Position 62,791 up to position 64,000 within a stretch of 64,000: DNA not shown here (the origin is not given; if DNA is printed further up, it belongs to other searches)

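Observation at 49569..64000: Compact hybrid NRPS-PKS gene cluster with an unusual enzyme set that I cannot match to a characterised pathway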

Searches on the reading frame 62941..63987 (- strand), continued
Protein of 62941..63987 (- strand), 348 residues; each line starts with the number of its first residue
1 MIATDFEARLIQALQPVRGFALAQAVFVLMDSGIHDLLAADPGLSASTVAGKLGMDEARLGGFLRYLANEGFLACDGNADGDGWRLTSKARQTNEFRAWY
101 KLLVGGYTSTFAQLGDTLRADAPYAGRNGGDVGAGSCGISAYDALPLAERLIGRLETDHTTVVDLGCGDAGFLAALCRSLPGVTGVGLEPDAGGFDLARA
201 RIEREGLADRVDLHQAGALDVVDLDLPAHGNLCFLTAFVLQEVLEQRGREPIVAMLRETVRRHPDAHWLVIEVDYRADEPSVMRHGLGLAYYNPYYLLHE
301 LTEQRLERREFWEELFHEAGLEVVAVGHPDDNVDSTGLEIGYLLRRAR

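Call 69: search_solved_structures(query=window:62941-63987:-, max_evalue=0.00001, show_alignments=1)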
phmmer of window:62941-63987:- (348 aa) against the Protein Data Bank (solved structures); distinct sequences matched with E-value up to 0.00001: 15.
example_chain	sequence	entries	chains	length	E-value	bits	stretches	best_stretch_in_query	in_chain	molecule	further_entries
8r4z_A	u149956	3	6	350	3.6e-85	289.3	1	4-347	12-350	2-ketoarginine methyltransferase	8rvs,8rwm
8rvc_A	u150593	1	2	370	4.4e-85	289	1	4-347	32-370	2-ketoarginine methyltransferase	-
7oy1_A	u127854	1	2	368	2.3e-06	30.1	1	159-217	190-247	Carminomycin 4-O-methyltransferase DnrK,Methyltransferase domain-containing protein,Aclaci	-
9la8_A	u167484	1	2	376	3.2e-06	29.6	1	157-216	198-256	Methyltransferase domain-containing protein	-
7phf_A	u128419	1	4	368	3.2e-06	29.6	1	160-217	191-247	Carminomycin 4-O-methyltransferase DnrK,Methyltransferase domain-containing protein,Aclaci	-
7phd_A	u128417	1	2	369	3.6e-06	29.5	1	160-232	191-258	Carminomycin 4-O-methyltransferase DnrK,Methyltransferase domain-containing protein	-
7pga_A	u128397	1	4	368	6.2e-06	28.7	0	160-217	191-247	Carminomycin 4-O-methyltransferase DnrK,Methyltransferase domain-containing protein,Aclaci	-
1tw2_A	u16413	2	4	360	6.4e-06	28.6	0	160-217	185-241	Carminomycin 4-O-methyltransferase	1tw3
4wxh_A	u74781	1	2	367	6.7e-06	28.6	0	160-217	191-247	Carminomycin 4-O-methyltransferase DnrK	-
9lac_A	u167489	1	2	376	7e-06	28.5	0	160-217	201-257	Methyltransferase domain-containing protein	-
5eeg_A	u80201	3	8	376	7e-06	28.5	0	160-217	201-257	Carminomycin 4-O-methyltransferase DnrK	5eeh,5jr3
7pgj_A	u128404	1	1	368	7.3e-06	28.4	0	160-218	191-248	Carminomycin 4-O-methyltransferase DnrK,Methyltransferase domain-containing protein,Aclaci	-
7owb_A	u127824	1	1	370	7.4e-06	28.4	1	160-218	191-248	Carminomycin 4-O-methyltransferase DnrK,Methyltransferase domain-containing protein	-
4m6y_A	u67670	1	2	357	8.3e-06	28.3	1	16-266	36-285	Methyltransferase MppJ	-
4m6x_A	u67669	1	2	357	9.7e-06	28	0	16-266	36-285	Methyltransferase MppJ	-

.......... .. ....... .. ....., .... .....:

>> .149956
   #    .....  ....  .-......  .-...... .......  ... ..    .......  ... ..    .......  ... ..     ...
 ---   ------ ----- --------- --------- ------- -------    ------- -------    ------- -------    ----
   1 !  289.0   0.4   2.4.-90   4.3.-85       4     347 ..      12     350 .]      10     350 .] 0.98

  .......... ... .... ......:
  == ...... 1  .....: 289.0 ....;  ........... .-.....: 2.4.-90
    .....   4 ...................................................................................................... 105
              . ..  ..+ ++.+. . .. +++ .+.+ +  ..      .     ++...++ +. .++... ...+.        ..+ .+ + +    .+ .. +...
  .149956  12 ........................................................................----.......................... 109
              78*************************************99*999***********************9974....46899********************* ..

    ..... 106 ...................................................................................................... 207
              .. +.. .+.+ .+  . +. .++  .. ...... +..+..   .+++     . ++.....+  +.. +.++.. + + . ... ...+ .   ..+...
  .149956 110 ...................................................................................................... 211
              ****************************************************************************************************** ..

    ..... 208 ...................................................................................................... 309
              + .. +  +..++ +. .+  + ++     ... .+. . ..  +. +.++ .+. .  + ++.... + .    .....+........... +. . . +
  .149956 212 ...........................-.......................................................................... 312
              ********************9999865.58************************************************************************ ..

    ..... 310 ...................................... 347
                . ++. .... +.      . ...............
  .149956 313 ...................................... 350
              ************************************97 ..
